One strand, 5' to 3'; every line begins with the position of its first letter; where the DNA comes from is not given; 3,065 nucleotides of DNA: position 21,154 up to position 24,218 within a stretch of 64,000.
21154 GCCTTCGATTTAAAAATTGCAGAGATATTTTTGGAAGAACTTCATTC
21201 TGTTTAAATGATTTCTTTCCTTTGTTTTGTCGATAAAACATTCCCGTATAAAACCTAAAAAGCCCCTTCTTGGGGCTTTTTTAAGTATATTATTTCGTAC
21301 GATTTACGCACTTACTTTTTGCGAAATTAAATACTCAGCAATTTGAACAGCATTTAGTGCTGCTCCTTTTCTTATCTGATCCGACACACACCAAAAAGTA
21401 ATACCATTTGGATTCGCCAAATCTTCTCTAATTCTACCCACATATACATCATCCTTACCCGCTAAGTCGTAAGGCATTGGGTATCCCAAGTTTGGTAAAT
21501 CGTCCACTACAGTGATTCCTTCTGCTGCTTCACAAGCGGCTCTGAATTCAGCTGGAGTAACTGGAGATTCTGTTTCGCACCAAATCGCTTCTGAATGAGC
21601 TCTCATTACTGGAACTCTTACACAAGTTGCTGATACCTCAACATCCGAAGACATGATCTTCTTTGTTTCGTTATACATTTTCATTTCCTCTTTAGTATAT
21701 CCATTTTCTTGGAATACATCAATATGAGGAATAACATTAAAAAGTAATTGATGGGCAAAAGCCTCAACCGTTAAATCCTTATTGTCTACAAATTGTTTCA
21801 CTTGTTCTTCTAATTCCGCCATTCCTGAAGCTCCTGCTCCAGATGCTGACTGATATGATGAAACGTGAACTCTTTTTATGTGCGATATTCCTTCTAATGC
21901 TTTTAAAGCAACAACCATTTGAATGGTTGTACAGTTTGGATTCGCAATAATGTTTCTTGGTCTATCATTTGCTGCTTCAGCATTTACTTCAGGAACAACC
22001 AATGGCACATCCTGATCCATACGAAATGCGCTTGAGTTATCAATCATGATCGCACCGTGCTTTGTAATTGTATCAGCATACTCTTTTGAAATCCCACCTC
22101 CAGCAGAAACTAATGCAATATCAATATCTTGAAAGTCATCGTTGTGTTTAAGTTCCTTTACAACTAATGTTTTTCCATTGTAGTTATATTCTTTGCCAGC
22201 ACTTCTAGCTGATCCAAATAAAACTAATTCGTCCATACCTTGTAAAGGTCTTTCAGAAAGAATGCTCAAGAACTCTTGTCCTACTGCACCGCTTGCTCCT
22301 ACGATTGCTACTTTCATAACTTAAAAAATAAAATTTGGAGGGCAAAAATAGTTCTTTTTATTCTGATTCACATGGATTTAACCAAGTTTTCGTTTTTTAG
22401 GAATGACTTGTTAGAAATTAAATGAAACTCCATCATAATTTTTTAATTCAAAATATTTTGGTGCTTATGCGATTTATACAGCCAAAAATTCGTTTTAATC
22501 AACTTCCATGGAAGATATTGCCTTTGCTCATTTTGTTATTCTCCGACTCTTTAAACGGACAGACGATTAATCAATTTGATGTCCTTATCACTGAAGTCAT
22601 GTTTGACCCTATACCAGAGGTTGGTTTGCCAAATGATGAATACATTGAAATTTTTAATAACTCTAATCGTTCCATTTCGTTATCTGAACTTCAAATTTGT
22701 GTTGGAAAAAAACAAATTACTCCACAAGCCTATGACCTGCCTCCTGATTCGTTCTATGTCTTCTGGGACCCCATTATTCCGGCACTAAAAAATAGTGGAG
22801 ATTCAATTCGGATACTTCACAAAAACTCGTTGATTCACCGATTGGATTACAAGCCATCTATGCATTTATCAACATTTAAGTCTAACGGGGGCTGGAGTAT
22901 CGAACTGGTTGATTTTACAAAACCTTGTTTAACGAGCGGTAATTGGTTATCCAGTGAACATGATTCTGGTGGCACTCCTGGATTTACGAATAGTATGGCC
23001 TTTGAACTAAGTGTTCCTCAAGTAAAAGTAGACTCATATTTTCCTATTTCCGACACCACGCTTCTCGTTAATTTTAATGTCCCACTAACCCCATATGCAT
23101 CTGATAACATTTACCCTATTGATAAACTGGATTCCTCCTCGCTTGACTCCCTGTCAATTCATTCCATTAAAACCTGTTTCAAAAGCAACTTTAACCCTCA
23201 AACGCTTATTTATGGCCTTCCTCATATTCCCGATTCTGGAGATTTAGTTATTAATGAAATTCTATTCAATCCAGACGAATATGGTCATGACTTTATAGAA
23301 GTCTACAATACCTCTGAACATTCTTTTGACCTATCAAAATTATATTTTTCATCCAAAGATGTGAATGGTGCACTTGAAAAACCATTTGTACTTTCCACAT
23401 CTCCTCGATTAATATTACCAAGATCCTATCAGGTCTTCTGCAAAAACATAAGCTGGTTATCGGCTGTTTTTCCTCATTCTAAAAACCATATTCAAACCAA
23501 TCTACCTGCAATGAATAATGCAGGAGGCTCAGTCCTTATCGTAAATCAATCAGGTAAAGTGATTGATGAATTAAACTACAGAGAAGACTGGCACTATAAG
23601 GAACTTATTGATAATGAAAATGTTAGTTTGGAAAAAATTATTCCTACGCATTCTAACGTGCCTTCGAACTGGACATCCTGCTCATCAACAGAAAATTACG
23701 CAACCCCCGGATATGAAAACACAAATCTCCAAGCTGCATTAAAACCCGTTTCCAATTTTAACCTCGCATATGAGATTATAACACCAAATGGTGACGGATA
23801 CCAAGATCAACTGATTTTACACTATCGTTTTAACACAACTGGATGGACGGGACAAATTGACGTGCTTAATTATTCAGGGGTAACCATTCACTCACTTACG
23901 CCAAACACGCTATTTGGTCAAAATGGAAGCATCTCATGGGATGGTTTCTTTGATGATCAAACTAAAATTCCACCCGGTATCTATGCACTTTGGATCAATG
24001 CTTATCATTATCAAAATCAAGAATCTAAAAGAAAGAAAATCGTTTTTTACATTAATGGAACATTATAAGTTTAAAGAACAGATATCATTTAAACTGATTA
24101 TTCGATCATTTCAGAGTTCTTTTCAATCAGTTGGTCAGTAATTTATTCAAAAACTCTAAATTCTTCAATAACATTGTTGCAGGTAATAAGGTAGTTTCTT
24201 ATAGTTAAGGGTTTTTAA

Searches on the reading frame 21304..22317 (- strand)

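Call 63: search_protein_families(library=pfam, proteins=[window:21304-22317:-], max_evalue=0.000001)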
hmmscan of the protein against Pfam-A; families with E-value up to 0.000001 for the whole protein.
window:21304-22317:- (337 aa): 2 families
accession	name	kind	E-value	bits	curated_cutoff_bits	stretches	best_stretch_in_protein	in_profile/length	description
PF02774.23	Semialdhyde_dhC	-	1.7e-53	181.9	26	1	139-317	2-184/184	Semialdehyde dehydrogenase, dimerisation domain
PF01118.30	Semialdhyde_dh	-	7e-35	120.5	26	1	2-116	1-118/121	Semialdehyde dehydrogenase, NAD binding domain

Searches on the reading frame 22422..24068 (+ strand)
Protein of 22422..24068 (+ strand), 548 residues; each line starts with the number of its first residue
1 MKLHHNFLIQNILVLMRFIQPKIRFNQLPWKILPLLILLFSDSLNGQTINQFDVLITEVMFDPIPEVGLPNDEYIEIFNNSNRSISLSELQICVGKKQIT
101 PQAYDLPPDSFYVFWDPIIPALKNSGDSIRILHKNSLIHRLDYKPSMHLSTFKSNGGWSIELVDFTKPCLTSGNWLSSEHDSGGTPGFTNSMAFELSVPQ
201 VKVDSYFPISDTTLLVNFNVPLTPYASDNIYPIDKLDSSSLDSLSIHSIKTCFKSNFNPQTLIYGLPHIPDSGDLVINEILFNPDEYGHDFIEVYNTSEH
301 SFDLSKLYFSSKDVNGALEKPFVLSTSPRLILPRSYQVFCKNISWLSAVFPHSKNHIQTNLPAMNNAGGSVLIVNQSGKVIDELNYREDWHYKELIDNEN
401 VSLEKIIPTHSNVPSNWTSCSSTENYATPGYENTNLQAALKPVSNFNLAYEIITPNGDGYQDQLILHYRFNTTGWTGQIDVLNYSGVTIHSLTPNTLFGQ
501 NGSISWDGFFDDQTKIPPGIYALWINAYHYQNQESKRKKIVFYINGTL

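Call 63: search_protein_families(library=pfam, proteins=[window:22422-24068:+], max_evalue=0.000001)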
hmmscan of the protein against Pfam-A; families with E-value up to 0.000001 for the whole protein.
window:22422-24068:+ (548 aa): 1 family
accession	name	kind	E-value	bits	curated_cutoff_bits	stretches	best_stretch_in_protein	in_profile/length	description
PF00932.25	LTD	-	1.3e-18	67.8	34.3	1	271-386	4-107/109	Lamin Tail Domain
